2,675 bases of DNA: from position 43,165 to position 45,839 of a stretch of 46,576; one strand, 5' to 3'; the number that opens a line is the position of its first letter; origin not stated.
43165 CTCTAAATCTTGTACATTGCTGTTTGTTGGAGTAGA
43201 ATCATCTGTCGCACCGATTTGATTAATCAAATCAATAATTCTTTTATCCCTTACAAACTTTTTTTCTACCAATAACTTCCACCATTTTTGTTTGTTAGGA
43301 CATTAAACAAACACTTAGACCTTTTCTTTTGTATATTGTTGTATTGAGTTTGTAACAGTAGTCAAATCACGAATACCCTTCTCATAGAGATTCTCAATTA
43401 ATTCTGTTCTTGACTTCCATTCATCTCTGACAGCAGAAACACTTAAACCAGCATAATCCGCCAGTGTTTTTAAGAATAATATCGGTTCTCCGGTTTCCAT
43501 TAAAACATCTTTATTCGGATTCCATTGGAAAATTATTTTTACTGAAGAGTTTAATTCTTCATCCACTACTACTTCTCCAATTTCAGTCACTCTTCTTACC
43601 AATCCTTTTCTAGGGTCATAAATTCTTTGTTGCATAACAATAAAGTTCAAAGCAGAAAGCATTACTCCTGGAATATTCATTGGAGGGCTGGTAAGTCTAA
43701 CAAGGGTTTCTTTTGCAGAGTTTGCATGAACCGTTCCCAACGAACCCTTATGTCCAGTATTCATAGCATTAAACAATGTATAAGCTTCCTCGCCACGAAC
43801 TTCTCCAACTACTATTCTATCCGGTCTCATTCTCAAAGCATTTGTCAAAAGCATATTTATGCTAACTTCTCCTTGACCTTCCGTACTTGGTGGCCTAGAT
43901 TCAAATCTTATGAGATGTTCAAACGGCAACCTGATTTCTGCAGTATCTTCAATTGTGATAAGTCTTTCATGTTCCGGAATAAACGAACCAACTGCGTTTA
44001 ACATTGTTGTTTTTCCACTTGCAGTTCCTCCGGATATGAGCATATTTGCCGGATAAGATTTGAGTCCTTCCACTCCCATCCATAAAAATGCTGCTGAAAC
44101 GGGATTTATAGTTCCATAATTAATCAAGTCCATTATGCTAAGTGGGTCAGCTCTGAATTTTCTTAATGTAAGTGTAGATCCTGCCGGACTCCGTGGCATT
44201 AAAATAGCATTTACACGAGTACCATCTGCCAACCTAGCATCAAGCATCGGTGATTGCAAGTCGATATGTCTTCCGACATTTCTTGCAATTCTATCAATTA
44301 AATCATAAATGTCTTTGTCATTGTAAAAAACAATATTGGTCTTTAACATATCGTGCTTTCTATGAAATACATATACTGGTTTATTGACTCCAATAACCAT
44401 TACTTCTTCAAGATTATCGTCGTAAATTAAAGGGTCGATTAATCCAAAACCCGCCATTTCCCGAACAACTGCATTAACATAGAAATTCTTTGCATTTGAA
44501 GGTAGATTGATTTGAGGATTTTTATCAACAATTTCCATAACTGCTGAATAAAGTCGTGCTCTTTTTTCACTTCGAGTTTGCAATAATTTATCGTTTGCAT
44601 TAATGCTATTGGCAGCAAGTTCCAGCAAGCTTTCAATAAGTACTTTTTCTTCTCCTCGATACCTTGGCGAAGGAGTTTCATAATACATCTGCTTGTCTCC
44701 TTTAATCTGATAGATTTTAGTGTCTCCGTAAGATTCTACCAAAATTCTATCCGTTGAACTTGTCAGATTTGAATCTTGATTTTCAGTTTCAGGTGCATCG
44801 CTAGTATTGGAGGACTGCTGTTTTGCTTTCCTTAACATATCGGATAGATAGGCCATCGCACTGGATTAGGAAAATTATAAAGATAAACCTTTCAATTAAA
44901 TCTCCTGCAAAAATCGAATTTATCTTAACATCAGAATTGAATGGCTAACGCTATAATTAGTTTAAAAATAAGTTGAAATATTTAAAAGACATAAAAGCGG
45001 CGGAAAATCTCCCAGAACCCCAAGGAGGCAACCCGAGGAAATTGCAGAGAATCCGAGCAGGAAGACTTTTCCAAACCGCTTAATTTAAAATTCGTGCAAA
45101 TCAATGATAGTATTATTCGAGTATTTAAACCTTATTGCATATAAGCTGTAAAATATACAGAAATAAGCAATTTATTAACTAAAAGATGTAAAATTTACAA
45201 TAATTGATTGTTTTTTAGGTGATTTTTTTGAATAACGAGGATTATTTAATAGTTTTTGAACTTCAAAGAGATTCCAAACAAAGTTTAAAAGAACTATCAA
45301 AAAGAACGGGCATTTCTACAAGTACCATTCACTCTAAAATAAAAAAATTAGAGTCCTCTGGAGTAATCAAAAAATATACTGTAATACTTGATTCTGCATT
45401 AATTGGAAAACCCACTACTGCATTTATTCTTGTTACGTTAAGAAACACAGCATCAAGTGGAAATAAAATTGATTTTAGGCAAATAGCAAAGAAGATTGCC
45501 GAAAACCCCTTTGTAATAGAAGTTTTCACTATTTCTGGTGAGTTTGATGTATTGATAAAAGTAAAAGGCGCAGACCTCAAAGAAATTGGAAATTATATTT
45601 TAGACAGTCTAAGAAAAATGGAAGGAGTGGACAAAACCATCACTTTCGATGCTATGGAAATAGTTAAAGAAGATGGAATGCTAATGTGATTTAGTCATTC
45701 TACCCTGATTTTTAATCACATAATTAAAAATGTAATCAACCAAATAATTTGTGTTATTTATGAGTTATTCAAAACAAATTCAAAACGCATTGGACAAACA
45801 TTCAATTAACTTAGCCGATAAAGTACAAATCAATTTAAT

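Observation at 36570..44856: Complete Epd/Tad-like type IV filament locus: ATPase, split platform, 4 short pilins, A24 peptidase, 6 pilin-like proteins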

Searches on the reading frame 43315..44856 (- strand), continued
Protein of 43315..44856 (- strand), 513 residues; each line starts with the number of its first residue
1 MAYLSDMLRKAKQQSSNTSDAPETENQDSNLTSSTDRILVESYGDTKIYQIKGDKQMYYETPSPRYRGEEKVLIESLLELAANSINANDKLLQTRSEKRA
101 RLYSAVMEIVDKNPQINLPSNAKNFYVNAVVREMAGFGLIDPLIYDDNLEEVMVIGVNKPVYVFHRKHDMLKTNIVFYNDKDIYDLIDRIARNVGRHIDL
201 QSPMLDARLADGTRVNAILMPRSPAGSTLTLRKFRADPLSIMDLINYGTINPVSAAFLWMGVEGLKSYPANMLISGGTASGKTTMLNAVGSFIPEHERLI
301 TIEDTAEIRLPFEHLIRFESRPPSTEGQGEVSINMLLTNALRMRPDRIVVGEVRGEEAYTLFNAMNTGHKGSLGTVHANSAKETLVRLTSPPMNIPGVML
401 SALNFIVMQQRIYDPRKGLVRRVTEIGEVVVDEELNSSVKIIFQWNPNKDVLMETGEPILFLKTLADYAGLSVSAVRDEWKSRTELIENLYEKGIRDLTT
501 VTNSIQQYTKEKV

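Call 82: find_encoding_contigs(protein=P0118, flank=10000, max_places=1)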
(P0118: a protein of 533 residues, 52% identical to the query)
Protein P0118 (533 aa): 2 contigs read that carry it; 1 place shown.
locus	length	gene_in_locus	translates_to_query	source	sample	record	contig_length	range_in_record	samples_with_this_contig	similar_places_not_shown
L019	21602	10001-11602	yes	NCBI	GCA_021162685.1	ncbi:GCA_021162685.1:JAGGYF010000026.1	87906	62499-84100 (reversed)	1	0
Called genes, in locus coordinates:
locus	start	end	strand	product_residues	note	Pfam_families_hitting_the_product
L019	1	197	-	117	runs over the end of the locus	PF01877:RNA_binding (faint)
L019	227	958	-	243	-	PF17284:Spermine_synt_N, PF01564:Spermine_synth, PF13847:Methyltransf_31, PF08242:Methyltransf_12 (weak), PF13649:Methyltransf_25 (weak)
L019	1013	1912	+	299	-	PF02445:NadA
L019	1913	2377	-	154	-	PF13404:HTH_AsnC-type, PF13412:HTH_24, PF01037:AsnC_trans_reg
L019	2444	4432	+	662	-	PF03477:ATP-cone, PF13597:NRDD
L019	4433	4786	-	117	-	PF02311:AraC_binding (weak), PF05899:Cupin_3 (weak), PF07883:Cupin_2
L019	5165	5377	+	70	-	-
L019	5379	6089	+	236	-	PF13353:Fer4_12 (weak), PF04055:Radical_SAM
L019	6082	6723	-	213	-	PF00730:HhH-GPD, PF00633:HHH (weak)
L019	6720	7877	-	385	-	PF07690:MFS_1, PF05977:MFS_3 (faint)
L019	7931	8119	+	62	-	-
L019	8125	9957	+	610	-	PF08915:tRNA-Thr_ED, PF00587:tRNA-synt_2b, PF03129:HGTP_anticodon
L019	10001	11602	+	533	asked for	PF00437:T2SSE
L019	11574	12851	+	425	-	PF00482:T2SSF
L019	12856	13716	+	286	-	PF00482:T2SSF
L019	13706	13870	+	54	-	-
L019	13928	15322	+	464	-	-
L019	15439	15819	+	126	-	PF04021:Class_IIIsignal (weak)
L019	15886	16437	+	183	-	PF04021:Class_IIIsignal (weak)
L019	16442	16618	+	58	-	-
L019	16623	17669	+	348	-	PF01478:Peptidase_A24, PF06819:Arc_PepC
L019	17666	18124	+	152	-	-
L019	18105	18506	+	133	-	-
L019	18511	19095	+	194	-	PF09874:DUF2101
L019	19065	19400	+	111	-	PF01336:tRNA_anti-codon (faint)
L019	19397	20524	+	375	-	PF01970:TctA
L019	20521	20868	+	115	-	PF14464:Prok-JAB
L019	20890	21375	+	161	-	-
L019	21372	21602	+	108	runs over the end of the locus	-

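Call 83: find_encoding_contigs(protein=P0060, flank=10000, max_places=1)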
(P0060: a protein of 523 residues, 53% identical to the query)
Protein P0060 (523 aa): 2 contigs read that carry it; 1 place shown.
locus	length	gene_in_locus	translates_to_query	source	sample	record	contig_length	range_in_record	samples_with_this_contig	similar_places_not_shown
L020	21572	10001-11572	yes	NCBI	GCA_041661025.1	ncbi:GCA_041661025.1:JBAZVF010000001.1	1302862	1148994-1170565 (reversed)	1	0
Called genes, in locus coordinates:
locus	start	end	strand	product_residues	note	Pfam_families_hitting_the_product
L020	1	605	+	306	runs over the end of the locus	-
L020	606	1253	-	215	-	PF00300:His_Phos_1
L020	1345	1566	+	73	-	-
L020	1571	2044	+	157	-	PF00383:dCMP_cyt_deam_1, PF14437:MafB19-deam, PF14439:Bd3614-deam (weak)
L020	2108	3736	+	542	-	PF04055:Radical_SAM, PF16199:Radical_SAM_C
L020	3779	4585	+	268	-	PF00795:CN_hydrolase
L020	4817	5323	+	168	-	PF13404:HTH_AsnC-type, PF13412:HTH_24, PF01037:AsnC_trans_reg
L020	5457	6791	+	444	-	PF18195:GatD_N, PF00710:Asparaginase, PF17763:Asparaginase_C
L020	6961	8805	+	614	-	PF02934:GatB_N, PF02938:GAD, PF02637:GatB_Yqey (weak)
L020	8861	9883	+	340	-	-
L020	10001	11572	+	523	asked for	PF00437:T2SSE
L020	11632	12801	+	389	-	PF00482:T2SSF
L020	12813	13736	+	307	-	PF00482:T2SSF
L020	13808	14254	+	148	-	-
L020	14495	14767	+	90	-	-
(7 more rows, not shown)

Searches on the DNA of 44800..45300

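Call 35: search_rna_families(source=window, start=44800, end=45300, threshold=evalue, max_evalue=1)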
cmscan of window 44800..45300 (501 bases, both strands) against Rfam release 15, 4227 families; matches with E-value up to 1: 0.
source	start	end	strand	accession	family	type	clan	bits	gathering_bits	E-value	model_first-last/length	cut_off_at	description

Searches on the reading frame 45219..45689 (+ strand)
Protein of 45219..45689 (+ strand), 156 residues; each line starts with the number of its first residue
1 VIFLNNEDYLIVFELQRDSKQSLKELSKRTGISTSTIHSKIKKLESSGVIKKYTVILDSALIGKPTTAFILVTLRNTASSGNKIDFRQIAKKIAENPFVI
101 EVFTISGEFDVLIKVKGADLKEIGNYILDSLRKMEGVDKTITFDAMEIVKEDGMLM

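Call 25: search_protein_families(library=pfam, proteins=[window:45219-45689:+], max_evalue=0.001)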
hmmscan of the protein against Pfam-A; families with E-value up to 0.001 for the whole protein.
window:45219-45689:+ (156 aa): 10 families
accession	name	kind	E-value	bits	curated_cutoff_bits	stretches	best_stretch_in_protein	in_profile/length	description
PF01037.27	AsnC_trans_reg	-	4.5e-13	49.3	25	1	78-146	9-71/73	Lrp/AsnC ligand binding domain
PF13412.12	HTH_24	-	2.9e-12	46.4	21.9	1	8-51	5-48/48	Winged helix-turn-helix DNA-binding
PF13404.12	HTH_AsnC-type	-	1.8e-08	34.5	27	1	8-45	5-42/42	AsnC-type helix-turn-helix domain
PF08279.18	HTH_11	-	3e-07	30.6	25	1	11-49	5-44/55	HTH domain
PF01047.28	MarR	-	5.1e-06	26.7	24.6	1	4-53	1-50/59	MarR family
PF12802.13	MarR_2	-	2.7e-05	24.7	27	1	6-52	5-52/61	MarR family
PF25212.1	HVO_A0114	-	0.00022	21.4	27.6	1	4-52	20-68/84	HVO_A0114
PF13463.12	HTH_27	-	0.00045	20.9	22.2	0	4-52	1-50/68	Winged helix DNA-binding domain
PF01022.26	HTH_5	-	0.00054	20.2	22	1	11-52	7-47/47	Bacterial regulatory protein, arsR family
PF13730.12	HTH_36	-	0.00085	19.5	25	0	15-48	17-53/55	Helix-turn-helix domain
